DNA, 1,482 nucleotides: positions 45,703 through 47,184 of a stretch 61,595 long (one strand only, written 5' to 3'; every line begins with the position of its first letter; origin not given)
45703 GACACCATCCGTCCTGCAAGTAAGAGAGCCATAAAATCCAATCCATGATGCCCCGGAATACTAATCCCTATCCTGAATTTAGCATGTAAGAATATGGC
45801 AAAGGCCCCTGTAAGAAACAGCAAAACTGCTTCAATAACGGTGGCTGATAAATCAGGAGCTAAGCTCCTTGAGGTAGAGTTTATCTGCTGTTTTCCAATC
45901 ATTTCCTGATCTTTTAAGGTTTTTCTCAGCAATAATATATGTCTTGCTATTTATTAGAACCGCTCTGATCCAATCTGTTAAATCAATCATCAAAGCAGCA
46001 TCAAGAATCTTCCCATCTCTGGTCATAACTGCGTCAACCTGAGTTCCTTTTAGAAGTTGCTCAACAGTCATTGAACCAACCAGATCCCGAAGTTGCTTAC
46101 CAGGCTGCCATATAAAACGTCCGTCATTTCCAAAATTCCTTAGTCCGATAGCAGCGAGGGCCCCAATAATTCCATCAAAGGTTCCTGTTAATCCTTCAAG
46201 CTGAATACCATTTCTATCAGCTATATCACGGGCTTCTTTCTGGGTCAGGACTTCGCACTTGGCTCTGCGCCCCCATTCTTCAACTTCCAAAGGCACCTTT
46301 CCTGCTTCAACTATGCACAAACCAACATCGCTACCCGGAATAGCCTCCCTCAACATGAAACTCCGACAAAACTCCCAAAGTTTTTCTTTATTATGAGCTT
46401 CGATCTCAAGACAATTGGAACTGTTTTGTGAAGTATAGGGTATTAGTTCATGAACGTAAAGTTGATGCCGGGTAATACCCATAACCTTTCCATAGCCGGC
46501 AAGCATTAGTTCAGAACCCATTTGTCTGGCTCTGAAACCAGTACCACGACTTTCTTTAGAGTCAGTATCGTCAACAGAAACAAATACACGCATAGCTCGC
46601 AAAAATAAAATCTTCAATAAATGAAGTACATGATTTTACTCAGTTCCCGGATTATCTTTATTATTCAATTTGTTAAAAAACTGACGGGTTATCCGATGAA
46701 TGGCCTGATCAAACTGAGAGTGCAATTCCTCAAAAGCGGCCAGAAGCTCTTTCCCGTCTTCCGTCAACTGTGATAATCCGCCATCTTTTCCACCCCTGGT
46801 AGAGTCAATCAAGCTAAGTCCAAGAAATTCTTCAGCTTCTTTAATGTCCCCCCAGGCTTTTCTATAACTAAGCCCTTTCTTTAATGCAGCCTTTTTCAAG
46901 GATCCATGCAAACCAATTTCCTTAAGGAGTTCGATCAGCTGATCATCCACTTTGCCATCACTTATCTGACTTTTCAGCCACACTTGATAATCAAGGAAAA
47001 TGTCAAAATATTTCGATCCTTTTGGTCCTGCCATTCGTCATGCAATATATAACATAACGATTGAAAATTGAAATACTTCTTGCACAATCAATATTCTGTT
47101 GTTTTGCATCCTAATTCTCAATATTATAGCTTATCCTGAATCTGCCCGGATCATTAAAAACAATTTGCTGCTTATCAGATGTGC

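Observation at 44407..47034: Candidate novel system: ModE-like regulator, stand-alone TiaS-kinase-domain-like protein, polytopic membrane protein and lipoprotein in one operon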

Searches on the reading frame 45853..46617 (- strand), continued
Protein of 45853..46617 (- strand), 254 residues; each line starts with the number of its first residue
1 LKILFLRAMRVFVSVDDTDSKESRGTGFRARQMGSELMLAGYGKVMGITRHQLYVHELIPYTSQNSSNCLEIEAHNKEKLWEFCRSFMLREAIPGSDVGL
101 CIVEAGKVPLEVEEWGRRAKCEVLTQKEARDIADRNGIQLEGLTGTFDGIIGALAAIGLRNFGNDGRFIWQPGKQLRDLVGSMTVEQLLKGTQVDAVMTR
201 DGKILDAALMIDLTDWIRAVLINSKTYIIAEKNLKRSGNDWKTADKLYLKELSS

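Call 69: search_solved_structures(query=A1, max_evalue=1, show_alignments=2)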
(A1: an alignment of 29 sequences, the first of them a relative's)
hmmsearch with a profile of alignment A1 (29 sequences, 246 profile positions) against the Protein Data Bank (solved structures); distinct sequences matched with E-value up to 1: 5.
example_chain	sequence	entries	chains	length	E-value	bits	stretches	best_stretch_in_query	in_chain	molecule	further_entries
4rvz_Z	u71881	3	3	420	2.6e-10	43.1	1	1-151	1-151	tRNA(Ile2) 2-agmatinylcytidine synthetase TiaS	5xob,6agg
3amt_A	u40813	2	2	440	2.9e-10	43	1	1-151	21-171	Putative uncharacterized protein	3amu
3au7_A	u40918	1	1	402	3e-10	42.9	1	1-151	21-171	Putative uncharacterized protein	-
3u02_A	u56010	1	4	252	2.4e-08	36.7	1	2-150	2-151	Putative transcription-associated protein TFIIS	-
7mt1_A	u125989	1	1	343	0.79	12.1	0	206-240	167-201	Platelet-activating factor acetylhydrolase IB subunit beta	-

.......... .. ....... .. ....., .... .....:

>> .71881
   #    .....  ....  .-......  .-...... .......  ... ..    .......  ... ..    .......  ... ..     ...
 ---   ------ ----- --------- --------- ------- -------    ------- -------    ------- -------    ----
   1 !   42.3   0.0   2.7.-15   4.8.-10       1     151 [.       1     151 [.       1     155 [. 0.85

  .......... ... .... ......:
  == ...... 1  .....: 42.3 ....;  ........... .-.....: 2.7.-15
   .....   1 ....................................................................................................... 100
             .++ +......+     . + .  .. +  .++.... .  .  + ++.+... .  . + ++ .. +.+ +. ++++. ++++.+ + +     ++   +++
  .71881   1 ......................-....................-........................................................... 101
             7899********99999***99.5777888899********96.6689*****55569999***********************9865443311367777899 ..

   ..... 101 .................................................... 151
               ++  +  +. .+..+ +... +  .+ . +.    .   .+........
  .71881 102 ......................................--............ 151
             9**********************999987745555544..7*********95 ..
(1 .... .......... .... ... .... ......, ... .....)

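Call 75: list_cluster_members(proteins=[P0082, P0086, P0090, P0113, P0325, P0004, P0079])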
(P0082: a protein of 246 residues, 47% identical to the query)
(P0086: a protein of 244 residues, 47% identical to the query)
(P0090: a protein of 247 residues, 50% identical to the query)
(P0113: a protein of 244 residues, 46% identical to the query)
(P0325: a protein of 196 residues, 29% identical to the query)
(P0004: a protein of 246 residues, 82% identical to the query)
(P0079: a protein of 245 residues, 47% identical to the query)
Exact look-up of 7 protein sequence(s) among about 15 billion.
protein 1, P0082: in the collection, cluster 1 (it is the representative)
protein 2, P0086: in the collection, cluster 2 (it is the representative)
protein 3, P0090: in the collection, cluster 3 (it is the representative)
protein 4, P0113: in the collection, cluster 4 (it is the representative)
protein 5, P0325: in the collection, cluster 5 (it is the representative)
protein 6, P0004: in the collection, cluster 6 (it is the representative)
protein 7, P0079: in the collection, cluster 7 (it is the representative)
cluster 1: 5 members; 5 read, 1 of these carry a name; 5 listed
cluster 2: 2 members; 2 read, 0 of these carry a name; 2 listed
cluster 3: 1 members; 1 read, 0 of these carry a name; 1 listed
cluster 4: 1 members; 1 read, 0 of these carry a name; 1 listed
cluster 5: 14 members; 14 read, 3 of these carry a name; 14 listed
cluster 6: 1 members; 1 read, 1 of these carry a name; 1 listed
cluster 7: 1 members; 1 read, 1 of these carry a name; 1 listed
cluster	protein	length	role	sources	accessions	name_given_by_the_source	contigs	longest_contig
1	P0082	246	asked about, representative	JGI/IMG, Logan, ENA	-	hypothetical protein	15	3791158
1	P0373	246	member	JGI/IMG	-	-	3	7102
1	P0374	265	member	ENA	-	-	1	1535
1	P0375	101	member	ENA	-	-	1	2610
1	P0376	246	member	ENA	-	-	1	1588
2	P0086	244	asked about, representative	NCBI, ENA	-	-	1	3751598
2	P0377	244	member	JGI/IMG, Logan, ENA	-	-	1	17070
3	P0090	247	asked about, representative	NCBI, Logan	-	-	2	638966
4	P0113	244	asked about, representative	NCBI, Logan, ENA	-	-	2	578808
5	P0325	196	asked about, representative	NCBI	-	-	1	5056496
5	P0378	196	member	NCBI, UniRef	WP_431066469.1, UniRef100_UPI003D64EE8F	hypothetical protein [Methylotuvimicrobium sp.] | hypothetical protein n=1 Tax=Methylotuvimicrobium sp. TaxID=2822413 RepID=UPI003D64EE8F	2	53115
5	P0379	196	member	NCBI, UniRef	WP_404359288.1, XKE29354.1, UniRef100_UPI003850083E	hypothetical protein [Methylotuvimicrobium sp. KM1] | hypothetical protein n=1 Tax=Methylotuvimicrobium sp. KM1 TaxID=3377707 ...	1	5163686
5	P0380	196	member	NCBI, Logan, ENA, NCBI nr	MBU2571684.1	MAG: hypothetical protein KJ725_16980 [Gammaproteobacteria bacterium] | hypothetical protein [Gammaproteobacteria bacterium]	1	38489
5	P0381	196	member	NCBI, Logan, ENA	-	-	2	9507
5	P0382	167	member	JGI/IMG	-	-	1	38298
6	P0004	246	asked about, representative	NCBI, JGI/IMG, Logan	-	hypothetical protein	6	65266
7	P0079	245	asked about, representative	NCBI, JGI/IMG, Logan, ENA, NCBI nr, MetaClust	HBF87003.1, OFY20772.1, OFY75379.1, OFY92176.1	MAG TPA: hypothetical protein DDX39_00060 [Bacteroidales bacterium] | MAG: hypothetical protein A2W98_05225 [Bacteroidetes bacterium GWF2_33_38] | status=active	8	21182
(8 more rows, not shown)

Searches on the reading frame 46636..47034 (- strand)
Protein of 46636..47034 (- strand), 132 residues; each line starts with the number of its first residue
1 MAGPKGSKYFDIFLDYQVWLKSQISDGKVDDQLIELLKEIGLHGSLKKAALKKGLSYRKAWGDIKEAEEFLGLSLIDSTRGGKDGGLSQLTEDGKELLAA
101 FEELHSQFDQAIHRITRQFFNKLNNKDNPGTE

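Call 3: search_protein_families(library=pfam, proteins=[window:46636-47034:-], max_evalue=0.1)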
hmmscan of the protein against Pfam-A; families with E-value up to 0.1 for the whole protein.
window:46636-47034:- (132 aa): 2 families
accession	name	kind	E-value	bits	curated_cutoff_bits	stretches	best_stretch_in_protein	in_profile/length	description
PF00126.33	HTH_1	-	1.3e-06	28.7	26.6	1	33-95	3-60/60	Bacterial regulatory helix-turn-helix protein, lysR family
PF09823.15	DUF2357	-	0.084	12.5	23.3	1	96-126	80-110/251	Domain of unknown function (DUF2357)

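Call 4: search_protein_families(library=ncbifam, proteins=[window:46636-47034:-], max_evalue=0.1)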
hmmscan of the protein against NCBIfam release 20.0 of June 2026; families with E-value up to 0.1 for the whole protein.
window:46636-47034:- (132 aa): 5 families
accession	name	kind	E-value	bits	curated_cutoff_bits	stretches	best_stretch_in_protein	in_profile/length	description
TIGR00637.1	ModE_repress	subfamily_domain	9.3e-22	77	98.5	1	29-115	2-88/100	ModE molybdate transport repressor domain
NF007957.0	PRK10676.1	equivalog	4.6e-12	45.6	369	1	30-110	18-97/263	molybdenum-dependent transcriptional regulator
NF045990.1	TransRegCbbRRhodb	equivalog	5.6e-06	25.6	450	1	37-116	14-90/304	LysR family regulator CbbR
TIGR03418.1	chol_sulf_TF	equivalog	0.042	12.9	324.8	1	32-118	4-85/291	choline sulfate utilization transcriptional regulator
TIGR03339.1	phn_lysR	subfamily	0.063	12.5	341.1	1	40-111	8-74/279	aminoethylphosphonate catabolism associated LysR family transcriptional regulator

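Call 43: search_protein_families(library=pfam, proteins=[window:46636-47034:-], max_evalue=10)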
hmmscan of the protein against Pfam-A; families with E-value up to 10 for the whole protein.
window:46636-47034:- (132 aa): 2 families
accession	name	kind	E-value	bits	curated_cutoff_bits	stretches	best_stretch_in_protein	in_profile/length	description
PF00126.33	HTH_1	-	1.3e-06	28.7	26.6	1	33-95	3-60/60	Bacterial regulatory helix-turn-helix protein, lysR family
PF09823.15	DUF2357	-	0.084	12.5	23.3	1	96-126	80-110/251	Domain of unknown function (DUF2357)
